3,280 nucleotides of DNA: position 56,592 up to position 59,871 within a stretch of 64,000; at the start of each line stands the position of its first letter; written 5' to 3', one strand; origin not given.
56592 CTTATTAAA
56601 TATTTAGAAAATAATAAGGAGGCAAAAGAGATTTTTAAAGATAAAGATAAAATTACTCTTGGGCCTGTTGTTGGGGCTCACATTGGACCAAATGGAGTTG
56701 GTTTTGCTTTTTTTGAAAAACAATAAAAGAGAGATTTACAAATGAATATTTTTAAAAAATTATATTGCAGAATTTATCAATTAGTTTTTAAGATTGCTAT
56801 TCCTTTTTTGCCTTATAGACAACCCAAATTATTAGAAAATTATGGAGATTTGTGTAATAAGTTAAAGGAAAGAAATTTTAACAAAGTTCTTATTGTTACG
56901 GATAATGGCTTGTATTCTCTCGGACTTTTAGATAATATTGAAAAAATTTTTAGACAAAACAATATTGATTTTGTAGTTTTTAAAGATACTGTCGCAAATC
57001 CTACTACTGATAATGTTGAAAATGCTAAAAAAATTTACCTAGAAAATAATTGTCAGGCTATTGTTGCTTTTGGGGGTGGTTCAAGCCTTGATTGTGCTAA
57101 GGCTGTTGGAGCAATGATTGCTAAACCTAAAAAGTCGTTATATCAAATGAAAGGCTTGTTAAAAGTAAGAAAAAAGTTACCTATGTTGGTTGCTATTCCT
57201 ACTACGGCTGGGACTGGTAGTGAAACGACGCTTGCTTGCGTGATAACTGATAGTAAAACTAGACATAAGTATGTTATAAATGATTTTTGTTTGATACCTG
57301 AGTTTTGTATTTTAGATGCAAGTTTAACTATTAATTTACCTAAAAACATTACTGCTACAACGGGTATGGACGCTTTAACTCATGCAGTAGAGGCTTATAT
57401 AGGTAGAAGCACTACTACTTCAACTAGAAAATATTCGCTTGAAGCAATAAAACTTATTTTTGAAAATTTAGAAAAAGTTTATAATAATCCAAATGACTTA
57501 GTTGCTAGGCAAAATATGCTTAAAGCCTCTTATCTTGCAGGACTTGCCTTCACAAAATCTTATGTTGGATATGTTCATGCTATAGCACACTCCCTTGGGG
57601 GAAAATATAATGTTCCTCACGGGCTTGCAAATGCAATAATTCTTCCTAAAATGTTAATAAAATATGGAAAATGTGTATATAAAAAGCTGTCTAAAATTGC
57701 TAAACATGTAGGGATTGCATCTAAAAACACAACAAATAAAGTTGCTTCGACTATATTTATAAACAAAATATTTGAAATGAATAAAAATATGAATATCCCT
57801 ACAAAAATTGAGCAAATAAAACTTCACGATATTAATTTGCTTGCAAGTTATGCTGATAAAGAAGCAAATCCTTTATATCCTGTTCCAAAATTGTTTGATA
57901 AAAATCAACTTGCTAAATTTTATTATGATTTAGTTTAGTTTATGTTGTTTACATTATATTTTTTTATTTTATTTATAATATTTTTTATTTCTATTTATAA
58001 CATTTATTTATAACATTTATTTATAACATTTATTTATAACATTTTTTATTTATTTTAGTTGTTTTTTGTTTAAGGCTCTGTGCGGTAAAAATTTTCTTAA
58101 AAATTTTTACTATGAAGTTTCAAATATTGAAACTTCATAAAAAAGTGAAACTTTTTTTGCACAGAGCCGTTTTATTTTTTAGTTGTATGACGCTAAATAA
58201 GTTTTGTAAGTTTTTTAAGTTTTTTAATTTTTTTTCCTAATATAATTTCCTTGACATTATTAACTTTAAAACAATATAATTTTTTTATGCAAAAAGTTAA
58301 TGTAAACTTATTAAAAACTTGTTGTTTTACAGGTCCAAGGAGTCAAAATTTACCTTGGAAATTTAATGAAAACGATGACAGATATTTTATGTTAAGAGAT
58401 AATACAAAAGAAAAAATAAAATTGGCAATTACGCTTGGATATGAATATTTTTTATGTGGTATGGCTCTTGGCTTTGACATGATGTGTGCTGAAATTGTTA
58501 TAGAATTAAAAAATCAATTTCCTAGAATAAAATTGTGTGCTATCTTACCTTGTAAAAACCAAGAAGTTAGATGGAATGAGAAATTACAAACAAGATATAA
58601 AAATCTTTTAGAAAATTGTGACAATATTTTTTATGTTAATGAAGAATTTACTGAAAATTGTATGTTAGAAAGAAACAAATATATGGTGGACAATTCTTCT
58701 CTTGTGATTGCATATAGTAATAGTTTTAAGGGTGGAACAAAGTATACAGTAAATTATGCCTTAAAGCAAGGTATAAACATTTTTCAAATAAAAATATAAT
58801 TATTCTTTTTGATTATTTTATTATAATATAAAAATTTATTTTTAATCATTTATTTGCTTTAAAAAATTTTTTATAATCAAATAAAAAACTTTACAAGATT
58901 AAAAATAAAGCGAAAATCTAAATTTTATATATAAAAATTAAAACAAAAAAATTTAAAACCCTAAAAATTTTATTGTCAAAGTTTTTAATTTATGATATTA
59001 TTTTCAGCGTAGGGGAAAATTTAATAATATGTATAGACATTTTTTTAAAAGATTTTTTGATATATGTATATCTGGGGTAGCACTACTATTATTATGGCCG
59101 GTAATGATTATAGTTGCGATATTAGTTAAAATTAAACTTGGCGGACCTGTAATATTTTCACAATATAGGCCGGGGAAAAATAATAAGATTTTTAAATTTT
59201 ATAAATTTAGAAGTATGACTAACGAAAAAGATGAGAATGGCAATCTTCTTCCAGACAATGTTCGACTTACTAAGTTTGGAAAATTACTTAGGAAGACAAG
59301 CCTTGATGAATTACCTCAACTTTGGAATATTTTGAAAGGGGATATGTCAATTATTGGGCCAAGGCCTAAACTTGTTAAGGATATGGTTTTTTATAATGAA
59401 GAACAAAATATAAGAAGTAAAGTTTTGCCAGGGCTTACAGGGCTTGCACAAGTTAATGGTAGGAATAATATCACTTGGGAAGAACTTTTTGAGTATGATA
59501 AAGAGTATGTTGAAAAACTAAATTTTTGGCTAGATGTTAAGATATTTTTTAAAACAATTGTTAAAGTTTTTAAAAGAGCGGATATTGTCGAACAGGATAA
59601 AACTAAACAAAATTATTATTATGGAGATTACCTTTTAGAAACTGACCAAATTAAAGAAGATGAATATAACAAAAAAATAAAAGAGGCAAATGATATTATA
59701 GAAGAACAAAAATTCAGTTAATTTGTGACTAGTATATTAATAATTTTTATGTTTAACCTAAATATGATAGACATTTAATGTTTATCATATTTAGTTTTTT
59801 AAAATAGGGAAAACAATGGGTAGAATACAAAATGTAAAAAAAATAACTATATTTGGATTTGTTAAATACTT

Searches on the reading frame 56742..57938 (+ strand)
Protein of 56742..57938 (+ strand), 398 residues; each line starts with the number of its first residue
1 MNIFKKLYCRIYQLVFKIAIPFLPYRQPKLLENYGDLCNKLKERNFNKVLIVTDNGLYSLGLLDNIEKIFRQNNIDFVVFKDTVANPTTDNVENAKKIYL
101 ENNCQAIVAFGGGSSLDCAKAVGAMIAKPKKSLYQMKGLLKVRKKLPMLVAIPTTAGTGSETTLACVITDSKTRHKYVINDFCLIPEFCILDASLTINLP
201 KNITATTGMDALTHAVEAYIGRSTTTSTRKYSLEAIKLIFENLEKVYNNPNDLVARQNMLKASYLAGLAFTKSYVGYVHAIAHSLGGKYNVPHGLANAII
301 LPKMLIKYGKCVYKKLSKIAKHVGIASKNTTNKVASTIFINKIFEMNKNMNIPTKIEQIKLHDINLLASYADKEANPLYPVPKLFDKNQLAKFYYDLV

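Call 8: search_protein_families(library=pfam, proteins=[window:56742-57938:+], max_evalue=0.001)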
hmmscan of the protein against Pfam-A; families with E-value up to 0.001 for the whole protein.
window:56742-57938:+ (398 aa): 3 families
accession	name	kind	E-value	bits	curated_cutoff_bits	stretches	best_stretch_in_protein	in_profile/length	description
PF25137.1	ADH_Fe_C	-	2.1e-46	158.5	27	1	204-394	1-190/194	Fe-containing alcohol dehydrogenase family, C-terminal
PF00465.25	Fe-ADH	-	2.9e-43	147.8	31.3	1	36-192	13-167/168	Iron-containing alcohol dehydrogenase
PF13685.12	Fe-ADH_2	-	2.5e-11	44.2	28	1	31-125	7-96/149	Iron-containing alcohol dehydrogenase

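Call 46: find_related_loci(query=window:56742-57938:+, collection=genome_contigs, flank=10000)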
Query window:56742-57938:+ (398 aa) in genome_contigs; peptide patterns used: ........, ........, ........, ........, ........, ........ (x = any residue, [..] = any of these).
206 stretches matched a pattern; 77 encode a relative of the query (tblastn E <= 1e-3); 77 distinct loci.
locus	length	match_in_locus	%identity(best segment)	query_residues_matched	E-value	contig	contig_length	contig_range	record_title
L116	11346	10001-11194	74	1-398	0e+0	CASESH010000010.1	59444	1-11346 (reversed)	uncultured Christensenella sp. isolate CO.B22.metabat-bins.104 genome assembly, contig: CO.B22.metabat-bins.104.fa_k141_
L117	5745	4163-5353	63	1-397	1e-169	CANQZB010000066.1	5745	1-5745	MAG: uncultured Clostridia bacterium isolate Lapin-014__bin9 genome assembly, contig: Lapin-014__NODE_12596_length_5745_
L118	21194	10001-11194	63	1-398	9e-164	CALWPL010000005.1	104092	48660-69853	MAG: uncultured Clostridia bacterium isolate BRZ_E__bin128 genome assembly, contig: BRZ_E__NODE_294_length_104092_cov_9.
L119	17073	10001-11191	62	1-397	7e-164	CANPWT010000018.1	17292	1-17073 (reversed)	MAG: uncultured Clostridia bacterium isolate Lapin-005__bin102 genome assembly, contig: Lapin-005__NODE_4367_length_1729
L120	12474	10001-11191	61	1-397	4e-162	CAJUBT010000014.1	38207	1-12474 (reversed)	MAG TPA_asm: uncultured Christensenella sp. isolate MGBC128010 genome assembly, contig: MGBC128010.14, whole genome shot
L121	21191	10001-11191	62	1-397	7e-162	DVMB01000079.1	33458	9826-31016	MAG TPA_asm: Candidatus Onthoplasma faecigallinarum isolate 5992 CHK70__C642954_L33458_ERR2241760, whole genome shotgun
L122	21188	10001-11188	62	1-397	9e-161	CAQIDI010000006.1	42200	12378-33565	MAG TPA_asm: uncultured Eubacteriales bacterium isolate MGBC117996 genome assembly, contig: MGBC117996.6, whole genome s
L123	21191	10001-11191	61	1-397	7e-161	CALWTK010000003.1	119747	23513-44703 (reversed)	MAG: uncultured Clostridia bacterium isolate BRZ_BV__bin49 genome assembly, contig: BRZ_BV__NODE_187_length_119747_cov_7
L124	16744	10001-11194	60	1-398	3e-160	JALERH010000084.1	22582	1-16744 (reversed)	MAG: Blautia sp. isolate SUG264 k141_1194117, whole genome shotgun sequence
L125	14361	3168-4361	59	1-398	1e-159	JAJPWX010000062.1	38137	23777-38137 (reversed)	MAG: Lachnospiraceae bacterium isolate AH.1_3 NODE_102_length_38137_cov_24.636022, whole genome shotgun sequence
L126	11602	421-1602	60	1-394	2e-159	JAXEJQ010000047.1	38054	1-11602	MAG: Candidatus Limivivens sp. isolate SUG2737 k141_5763106, whole genome shotgun sequence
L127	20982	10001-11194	58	1-398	2e-159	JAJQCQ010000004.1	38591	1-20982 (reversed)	MAG: Lachnospiraceae bacterium isolate C.8_1 NODE_107_length_38591_cov_14.678171, whole genome shotgun sequence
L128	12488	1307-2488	59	1-394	9e-159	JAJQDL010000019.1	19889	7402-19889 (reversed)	MAG: Lachnospiraceae bacterium isolate MI.10_15 NODE_603_length_19889_cov_7.302813, whole genome shotgun sequence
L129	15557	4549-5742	58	1-398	3e-158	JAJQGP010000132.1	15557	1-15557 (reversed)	MAG: Lachnospiraceae bacterium isolate U.2_6 NODE_462_length_15557_cov_8.484712, whole genome shotgun sequence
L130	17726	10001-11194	59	1-398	2e-158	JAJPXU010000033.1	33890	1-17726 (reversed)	MAG: Lachnospiraceae bacterium isolate AH.13_8 NODE_151_length_33890_cov_9.141540, whole genome shotgun sequence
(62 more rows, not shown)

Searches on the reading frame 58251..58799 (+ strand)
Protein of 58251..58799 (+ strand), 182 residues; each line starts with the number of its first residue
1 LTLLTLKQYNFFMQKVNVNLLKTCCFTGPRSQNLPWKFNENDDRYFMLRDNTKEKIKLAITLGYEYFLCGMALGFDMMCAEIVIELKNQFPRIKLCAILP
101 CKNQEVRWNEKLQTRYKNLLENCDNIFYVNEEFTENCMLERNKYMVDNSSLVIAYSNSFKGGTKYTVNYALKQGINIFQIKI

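Call 8: search_protein_families(library=pfam, proteins=[window:58251-58799:+], max_evalue=0.001)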
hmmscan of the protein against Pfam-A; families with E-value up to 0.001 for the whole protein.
window:58251-58799:+ (182 aa): 2 families
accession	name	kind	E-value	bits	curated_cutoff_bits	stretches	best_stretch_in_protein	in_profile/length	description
PF06908.16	YpsA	-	9.6e-26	91.2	27.7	1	24-173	1-152/168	YspA SLOG family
PF02481.21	DNA_processg_A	-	0.00066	19.3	29.6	1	69-180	79-187/212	DNA recombination-mediator protein A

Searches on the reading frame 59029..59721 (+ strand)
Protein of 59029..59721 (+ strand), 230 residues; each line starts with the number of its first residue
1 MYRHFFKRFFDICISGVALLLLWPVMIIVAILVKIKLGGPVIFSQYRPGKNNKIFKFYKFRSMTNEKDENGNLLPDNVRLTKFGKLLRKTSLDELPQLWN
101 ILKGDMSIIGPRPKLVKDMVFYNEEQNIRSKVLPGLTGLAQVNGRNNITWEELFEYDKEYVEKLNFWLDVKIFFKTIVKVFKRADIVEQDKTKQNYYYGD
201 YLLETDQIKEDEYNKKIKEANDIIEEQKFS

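Call 8: search_protein_families(library=pfam, proteins=[window:59029-59721:+], max_evalue=0.001)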
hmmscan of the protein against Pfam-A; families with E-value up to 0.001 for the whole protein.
window:59029-59721:+ (230 aa): 1 family
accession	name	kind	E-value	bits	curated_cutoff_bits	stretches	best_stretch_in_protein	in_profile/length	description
PF02397.22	Bac_transf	-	6.4e-66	221.7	27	1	7-182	1-179/179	Bacterial sugar transferase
